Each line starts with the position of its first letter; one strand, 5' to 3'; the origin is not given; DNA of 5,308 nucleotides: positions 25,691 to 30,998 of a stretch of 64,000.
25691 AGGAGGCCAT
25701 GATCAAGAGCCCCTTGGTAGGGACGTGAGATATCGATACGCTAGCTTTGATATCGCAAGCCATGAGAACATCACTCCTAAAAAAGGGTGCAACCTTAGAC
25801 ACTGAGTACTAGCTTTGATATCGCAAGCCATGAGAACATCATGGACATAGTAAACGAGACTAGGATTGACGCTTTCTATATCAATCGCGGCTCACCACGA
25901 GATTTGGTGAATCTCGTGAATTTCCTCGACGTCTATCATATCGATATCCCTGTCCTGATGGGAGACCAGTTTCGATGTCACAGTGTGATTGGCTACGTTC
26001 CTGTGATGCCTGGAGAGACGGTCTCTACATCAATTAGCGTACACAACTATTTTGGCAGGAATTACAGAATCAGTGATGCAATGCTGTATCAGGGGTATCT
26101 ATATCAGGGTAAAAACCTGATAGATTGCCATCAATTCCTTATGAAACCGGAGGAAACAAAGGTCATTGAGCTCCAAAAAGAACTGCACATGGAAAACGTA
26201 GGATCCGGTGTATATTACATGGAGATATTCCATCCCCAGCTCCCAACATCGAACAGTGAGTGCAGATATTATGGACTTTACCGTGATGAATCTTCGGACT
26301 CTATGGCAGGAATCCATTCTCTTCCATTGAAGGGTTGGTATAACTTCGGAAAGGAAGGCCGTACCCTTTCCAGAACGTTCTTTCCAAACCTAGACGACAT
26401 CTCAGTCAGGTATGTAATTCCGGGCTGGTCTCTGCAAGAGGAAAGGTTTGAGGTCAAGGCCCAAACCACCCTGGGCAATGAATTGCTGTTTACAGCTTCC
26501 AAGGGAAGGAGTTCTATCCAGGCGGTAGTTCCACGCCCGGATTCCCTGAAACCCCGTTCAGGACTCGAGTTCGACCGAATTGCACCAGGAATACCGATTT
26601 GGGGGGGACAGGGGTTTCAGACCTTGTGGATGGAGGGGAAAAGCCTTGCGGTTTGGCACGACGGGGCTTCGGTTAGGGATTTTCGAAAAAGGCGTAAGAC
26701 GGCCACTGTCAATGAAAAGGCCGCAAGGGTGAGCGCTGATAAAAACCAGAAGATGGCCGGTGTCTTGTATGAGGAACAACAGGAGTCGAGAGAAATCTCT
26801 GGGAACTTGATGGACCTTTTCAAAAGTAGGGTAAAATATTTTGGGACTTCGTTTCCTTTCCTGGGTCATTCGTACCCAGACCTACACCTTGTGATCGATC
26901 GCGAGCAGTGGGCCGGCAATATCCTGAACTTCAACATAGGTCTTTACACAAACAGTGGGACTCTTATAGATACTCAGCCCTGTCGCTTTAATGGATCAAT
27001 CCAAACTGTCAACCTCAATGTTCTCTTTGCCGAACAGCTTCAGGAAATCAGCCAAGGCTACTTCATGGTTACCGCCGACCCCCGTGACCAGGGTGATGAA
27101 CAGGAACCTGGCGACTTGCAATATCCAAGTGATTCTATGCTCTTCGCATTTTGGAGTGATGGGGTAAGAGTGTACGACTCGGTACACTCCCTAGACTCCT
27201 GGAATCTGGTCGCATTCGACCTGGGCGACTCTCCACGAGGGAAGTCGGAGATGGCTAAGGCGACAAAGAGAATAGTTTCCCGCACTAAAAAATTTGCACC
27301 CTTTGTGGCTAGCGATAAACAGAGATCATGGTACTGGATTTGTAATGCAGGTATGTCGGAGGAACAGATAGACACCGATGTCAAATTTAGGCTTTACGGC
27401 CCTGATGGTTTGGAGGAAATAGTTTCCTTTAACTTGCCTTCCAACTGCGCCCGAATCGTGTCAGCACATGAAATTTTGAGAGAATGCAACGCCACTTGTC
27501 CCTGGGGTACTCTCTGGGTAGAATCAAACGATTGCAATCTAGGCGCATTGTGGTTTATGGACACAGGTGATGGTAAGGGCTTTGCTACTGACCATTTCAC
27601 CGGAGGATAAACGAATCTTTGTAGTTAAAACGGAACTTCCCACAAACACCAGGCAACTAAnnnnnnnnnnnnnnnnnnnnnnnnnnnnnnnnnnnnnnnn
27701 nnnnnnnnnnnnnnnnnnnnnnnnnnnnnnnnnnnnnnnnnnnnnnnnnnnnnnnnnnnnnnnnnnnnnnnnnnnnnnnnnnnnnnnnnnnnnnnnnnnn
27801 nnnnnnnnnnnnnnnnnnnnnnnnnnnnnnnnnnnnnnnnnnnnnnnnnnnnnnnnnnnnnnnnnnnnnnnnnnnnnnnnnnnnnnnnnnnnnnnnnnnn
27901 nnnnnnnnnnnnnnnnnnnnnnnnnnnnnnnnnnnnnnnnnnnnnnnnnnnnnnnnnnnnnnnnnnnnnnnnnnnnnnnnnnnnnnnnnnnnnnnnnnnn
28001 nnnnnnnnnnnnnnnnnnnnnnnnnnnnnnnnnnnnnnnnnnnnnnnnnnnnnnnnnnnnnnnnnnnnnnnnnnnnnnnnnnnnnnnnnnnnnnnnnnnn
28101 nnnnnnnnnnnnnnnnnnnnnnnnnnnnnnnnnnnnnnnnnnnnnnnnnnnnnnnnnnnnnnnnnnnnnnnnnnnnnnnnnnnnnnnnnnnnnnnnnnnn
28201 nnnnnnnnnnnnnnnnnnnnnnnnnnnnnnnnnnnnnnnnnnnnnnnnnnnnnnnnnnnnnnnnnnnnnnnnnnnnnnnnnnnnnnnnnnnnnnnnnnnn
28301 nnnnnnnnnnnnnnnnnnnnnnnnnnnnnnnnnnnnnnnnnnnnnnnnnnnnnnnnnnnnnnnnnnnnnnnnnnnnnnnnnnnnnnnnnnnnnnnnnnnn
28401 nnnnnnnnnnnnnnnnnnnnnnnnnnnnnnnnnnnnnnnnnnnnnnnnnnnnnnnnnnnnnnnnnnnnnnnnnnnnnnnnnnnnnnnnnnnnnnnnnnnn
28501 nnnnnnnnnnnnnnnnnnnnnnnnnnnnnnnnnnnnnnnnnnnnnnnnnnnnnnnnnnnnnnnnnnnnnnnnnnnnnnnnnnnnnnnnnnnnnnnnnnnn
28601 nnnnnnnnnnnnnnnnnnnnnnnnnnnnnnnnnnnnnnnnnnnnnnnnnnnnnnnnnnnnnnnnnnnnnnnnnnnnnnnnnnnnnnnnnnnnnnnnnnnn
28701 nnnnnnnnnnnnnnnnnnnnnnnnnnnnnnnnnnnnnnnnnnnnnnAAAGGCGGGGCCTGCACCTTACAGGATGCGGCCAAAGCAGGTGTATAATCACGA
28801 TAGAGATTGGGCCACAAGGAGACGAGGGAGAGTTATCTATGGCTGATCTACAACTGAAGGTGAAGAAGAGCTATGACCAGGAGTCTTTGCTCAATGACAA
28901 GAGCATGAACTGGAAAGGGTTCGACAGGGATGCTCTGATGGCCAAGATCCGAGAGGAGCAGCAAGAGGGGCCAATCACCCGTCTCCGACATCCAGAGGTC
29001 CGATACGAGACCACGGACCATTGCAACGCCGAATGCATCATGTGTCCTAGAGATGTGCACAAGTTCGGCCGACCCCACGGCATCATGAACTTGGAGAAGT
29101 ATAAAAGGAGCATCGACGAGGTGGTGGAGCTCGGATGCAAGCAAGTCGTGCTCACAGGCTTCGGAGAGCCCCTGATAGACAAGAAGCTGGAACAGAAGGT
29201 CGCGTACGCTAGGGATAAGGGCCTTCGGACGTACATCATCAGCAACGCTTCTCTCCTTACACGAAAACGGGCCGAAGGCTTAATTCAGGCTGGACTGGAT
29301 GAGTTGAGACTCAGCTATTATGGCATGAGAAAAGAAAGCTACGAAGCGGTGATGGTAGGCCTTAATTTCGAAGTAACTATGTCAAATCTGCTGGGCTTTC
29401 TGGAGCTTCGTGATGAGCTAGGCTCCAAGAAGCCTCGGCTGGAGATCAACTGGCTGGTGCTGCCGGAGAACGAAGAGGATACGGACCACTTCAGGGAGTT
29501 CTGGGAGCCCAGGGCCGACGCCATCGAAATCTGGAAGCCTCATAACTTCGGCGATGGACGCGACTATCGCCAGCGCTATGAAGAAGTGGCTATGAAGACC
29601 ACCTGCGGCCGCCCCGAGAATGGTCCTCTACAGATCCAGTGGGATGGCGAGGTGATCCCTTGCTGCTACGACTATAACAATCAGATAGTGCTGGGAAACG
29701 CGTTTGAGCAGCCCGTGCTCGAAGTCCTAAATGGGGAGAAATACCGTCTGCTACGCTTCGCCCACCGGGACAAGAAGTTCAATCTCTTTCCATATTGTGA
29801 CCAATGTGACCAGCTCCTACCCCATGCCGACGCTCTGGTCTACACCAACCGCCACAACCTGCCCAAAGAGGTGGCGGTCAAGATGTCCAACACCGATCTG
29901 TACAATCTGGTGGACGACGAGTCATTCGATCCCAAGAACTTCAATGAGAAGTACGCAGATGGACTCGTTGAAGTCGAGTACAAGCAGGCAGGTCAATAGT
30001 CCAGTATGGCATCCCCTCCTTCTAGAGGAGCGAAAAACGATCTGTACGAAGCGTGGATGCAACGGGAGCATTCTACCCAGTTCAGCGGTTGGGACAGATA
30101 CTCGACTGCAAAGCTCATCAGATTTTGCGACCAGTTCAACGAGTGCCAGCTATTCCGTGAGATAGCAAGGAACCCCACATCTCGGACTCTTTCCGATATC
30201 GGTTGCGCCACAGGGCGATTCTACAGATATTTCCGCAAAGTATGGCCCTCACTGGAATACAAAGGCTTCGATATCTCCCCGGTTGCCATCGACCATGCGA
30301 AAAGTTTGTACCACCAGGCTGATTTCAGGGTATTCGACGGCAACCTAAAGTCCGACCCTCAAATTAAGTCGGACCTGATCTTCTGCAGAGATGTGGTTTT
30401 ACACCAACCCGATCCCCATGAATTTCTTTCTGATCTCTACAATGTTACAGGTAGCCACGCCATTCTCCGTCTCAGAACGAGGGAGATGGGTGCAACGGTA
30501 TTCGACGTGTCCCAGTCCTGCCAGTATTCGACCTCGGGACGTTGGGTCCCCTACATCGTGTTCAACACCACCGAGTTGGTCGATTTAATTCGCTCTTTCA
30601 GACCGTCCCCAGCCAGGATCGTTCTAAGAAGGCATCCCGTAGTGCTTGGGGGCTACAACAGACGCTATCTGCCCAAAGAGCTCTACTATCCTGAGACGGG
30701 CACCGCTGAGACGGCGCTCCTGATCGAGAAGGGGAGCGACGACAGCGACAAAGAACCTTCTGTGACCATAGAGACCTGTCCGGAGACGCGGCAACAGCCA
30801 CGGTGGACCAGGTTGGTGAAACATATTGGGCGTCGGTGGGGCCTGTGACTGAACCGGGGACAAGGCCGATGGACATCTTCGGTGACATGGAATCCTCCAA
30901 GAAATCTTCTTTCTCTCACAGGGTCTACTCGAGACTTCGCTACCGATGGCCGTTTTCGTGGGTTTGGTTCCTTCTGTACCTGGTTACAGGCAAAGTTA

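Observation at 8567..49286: A glycan island of about 40 kb, headed by a NusG paralog, that combines two CMP-ulosonic-acid pathways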

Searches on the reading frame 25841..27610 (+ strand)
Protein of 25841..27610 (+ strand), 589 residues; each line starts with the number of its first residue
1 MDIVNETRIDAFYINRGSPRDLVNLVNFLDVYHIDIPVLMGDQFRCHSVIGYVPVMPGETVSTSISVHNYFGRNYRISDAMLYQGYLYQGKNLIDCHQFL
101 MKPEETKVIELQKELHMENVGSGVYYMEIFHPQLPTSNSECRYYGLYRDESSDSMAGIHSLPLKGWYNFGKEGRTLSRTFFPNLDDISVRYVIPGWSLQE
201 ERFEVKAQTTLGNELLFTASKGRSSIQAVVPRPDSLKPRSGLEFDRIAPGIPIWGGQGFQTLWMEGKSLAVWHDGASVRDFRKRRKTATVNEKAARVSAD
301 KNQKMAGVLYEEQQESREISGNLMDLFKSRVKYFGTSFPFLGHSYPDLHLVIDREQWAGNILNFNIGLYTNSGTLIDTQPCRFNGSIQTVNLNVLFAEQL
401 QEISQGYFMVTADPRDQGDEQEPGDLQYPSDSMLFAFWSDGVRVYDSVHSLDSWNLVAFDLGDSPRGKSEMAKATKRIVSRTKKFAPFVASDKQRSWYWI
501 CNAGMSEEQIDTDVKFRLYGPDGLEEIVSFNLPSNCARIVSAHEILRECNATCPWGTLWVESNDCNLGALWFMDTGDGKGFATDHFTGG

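Call 4: search_protein_families(library=pfam, proteins=[window:25841-27610:+])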
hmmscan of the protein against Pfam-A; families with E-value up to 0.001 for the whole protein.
window:25841-27610:+ (589 aa): 0 families

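Call 10: search_protein_families(library=ncbifam, proteins=[window:25841-27610:+], max_evalue=0.01)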
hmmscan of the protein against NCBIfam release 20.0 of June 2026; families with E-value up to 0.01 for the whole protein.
window:25841-27610:+ (589 aa): 0 families

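Call 90: search_protein_representatives(protein=window:25841-27610:+)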
Query: 589 residues. Proteins with E-value up to 0.001 (for the whole library): 76; up to 1e-10: 30; up to 1e-30: 5. The best 76 are listed.
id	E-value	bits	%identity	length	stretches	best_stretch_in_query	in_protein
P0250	9.2e-238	806.9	58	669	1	1-589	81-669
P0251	5.1e-114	398.2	52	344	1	248-588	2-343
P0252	5.0e-104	365.3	58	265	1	323-589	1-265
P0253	2.3e-60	221.1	95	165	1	133-238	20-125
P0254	1.3e-53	198.8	99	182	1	1-93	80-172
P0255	4.5e-24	101.2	31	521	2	19-163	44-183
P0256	7.3e-22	93.9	32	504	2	7-166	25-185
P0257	1.1e-19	86.7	33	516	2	52-162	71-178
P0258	1.8e-18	82.7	31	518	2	46-171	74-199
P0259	2.6e-17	78.9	29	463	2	473-589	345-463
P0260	3.6e-17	78.4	30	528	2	49-164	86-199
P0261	6.4e-17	77.6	33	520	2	48-163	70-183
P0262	4.2e-16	74.9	30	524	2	481-589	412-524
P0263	1.4e-15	73.1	28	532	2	46-182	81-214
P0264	2.7e-15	72.2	26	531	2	480-589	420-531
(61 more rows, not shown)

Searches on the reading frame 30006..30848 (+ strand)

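Call 4: search_protein_families(library=pfam, proteins=[window:30006-30848:+])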
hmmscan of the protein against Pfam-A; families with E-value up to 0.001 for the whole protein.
window:30006-30848:+ (280 aa): 6 families
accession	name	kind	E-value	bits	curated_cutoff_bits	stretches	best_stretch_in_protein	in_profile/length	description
PF13489.12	Methyltransf_23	-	2.1e-13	50.8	27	1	52-158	12-118/164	Methyltransferase domain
PF08242.18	Methyltransf_12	-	1.2e-10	42.4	30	1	64-147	2-91/98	Methyltransferase domain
PF08241.18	Methyltransf_11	-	4.4e-09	37.3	21.2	1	64-149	2-88/95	Methyltransferase domain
PF13649.12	Methyltransf_25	-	1.3e-08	35.9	27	1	64-147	3-92/97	Methyltransferase domain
PF13847.12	Methyltransf_31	-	2.1e-08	34.4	27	1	62-160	7-113/145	Methyltransferase domain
PF01728.25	FtsJ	-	0.00072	20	24.1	1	35-195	7-149/181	FtsJ-like methyltransferase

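Call 38: search_protein_families(library=ncbifam, proteins=[window:30006-30848:+], max_evalue=0.001)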
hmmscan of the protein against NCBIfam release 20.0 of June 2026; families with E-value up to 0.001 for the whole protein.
window:30006-30848:+ (280 aa): 3 families
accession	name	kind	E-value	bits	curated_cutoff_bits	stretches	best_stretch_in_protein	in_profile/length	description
TIGR02072.1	BioC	equivalog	4.3e-06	26.7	184.95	1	49-158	26-134/244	malonyl-ACP O-methyltransferase BioC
NF002463.0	PRK01683.1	equivalog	5.8e-06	26.1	297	1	58-154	31-126/258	trans-aconitate 2-methyltransferase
NF010703.0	PRK14103.1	equivalog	1.3e-05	24.7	320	1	48-142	20-110/256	trans-aconitate 2-methyltransferase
